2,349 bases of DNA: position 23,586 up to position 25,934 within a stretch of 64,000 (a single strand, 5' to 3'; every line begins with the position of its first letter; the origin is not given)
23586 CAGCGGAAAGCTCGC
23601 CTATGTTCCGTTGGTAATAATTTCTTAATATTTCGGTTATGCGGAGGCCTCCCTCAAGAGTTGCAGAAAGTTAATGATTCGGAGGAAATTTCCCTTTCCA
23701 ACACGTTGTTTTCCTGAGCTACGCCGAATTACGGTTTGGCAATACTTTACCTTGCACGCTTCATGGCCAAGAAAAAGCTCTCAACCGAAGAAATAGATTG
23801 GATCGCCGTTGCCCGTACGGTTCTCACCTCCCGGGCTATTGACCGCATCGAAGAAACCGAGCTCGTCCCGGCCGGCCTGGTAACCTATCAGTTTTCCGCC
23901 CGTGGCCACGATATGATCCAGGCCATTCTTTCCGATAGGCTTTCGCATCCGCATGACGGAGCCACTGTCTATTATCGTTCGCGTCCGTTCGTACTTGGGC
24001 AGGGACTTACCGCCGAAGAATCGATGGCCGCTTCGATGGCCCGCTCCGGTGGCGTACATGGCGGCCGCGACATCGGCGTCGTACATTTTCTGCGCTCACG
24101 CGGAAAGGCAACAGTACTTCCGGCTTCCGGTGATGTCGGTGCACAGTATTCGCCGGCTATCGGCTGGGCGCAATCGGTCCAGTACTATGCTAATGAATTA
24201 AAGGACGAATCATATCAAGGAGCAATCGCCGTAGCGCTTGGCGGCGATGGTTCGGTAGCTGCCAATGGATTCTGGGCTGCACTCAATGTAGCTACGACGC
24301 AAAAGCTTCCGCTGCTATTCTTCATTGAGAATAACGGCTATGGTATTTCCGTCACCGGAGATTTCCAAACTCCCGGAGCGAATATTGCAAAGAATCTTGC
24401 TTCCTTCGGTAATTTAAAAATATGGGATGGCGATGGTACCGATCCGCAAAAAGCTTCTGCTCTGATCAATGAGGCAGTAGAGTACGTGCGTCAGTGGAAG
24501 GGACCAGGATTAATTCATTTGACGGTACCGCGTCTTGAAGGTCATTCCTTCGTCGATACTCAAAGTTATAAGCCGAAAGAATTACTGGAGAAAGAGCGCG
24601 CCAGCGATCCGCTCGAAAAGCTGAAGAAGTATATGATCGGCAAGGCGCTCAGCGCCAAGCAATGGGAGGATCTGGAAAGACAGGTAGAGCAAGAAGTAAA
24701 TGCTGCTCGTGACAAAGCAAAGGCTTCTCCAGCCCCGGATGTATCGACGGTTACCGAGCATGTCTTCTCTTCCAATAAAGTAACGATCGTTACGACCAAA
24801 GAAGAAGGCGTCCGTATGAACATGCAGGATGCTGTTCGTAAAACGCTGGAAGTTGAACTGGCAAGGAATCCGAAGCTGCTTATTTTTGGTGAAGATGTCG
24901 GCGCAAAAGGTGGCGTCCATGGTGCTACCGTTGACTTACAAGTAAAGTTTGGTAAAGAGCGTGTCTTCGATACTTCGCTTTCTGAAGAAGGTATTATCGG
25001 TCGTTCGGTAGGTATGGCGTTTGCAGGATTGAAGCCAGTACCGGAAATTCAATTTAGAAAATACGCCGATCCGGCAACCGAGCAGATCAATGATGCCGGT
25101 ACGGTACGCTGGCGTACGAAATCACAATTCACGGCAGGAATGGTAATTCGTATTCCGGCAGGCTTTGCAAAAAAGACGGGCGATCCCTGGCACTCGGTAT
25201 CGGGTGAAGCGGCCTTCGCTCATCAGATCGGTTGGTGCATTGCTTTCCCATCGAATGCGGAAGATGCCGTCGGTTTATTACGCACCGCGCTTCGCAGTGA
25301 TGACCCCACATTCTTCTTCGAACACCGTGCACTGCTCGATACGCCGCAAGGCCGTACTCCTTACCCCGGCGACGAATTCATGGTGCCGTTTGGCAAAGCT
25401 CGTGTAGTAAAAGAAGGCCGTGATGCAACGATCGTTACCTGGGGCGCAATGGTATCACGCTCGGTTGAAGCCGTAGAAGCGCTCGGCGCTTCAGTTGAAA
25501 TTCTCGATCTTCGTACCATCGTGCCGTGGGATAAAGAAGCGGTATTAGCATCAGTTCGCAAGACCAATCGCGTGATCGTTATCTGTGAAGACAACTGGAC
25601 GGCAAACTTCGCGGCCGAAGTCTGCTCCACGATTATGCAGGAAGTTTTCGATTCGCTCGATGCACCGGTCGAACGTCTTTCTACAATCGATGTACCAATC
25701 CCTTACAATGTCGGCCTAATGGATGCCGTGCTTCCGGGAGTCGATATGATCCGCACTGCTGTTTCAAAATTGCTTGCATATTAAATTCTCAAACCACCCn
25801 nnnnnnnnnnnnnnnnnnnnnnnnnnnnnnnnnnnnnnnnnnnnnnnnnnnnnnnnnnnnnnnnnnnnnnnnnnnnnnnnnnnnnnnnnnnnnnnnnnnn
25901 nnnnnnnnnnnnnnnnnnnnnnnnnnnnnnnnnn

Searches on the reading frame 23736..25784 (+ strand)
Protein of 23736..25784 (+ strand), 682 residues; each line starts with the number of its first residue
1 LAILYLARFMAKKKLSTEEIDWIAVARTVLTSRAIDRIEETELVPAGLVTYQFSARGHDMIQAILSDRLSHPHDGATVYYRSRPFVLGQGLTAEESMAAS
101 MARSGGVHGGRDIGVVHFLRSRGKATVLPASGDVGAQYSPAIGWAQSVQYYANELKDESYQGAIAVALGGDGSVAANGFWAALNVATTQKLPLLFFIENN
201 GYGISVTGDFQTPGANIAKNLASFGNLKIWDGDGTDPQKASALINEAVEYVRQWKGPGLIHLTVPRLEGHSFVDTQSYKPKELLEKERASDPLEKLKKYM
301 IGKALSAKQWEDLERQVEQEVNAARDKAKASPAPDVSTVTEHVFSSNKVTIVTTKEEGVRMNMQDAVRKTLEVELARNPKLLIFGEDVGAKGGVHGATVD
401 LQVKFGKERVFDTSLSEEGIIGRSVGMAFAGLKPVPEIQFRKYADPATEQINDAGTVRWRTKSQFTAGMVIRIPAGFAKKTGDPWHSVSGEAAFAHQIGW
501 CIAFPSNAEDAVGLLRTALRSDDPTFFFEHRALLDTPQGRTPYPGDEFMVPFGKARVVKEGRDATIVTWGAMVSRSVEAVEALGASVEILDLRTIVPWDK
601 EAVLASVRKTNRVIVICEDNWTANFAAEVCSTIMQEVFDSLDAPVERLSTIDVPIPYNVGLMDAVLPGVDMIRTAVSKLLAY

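Call 69: search_protein_families(library=pfam, proteins=[window:23736-25784:+], max_evalue=0.001)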
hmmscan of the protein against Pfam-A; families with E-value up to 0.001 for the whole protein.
window:23736-25784:+ (682 aa): 3 families
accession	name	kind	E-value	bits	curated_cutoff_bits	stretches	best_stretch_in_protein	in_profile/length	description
PF00676.26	E1_dh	-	2.3e-36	125.8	22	1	64-336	37-299/300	Dehydrogenase E1 component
PF02780.25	Transketolase_C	-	1.3e-30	106.3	25.9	1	553-670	1-122/124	Transketolase, C-terminal domain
PF02779.29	Transket_pyr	-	1.1e-28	100.5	27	1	361-534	3-172/174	Transketolase, pyrimidine binding domain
